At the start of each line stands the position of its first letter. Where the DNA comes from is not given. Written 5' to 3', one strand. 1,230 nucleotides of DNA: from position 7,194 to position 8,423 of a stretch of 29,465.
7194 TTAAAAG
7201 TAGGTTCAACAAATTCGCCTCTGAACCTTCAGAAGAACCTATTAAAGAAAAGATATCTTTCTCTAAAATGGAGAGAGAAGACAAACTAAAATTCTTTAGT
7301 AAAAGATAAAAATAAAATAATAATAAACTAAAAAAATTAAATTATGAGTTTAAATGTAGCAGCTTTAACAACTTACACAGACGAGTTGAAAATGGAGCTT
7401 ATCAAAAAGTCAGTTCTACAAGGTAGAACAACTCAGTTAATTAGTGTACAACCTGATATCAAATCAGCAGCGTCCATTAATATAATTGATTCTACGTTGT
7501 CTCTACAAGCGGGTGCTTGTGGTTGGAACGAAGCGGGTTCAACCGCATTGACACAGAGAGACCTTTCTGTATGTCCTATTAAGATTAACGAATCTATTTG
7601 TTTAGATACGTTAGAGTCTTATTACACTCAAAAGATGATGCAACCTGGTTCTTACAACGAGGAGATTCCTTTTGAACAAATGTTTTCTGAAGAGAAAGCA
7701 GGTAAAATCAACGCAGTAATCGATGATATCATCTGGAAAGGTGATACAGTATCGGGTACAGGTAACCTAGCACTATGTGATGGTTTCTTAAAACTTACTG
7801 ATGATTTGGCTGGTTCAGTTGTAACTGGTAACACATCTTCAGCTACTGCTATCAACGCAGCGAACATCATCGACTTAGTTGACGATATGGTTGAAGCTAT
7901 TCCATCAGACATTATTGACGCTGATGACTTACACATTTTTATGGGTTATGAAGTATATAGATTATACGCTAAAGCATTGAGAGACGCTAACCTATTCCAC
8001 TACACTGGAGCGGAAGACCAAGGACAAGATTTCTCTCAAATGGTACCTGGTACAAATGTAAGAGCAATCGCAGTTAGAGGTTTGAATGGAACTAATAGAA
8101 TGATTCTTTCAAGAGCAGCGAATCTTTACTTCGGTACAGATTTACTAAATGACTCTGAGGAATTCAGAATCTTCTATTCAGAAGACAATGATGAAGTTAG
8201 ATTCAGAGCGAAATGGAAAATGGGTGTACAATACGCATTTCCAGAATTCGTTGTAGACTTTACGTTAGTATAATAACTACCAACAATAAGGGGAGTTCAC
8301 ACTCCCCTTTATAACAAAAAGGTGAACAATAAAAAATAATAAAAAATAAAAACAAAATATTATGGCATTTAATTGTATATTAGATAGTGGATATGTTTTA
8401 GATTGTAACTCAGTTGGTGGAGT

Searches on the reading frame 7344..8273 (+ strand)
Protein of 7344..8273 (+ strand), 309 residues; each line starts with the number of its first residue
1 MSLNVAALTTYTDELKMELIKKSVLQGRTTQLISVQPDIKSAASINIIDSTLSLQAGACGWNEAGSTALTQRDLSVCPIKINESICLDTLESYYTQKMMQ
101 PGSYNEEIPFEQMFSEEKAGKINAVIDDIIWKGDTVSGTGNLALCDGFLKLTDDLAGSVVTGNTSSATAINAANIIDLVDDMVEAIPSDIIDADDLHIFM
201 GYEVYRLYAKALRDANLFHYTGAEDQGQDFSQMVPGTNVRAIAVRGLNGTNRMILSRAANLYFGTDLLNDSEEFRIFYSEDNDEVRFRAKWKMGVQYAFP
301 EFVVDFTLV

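Call 73: search_dna_similar(query=window:7344-8273:+, collection=phages, mode=protein, max_rows=20, max_evalue=0.001)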
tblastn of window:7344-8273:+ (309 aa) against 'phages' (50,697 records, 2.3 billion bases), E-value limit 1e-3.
No match.

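Call 88: search_protein_families(library=phrogs, proteins=[window:7344-8273:+], max_evalue=0.001)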
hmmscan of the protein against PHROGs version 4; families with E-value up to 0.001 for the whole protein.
window:7344-8273:+ (309 aa): 2 families
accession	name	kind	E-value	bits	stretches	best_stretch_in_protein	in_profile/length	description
phrog_11320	-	unknown function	8.9e-21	75.1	1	7-304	7-302/324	-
phrog_1623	-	head and packaging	1.2e-06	29.1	1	73-265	92-262/305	virion structural protein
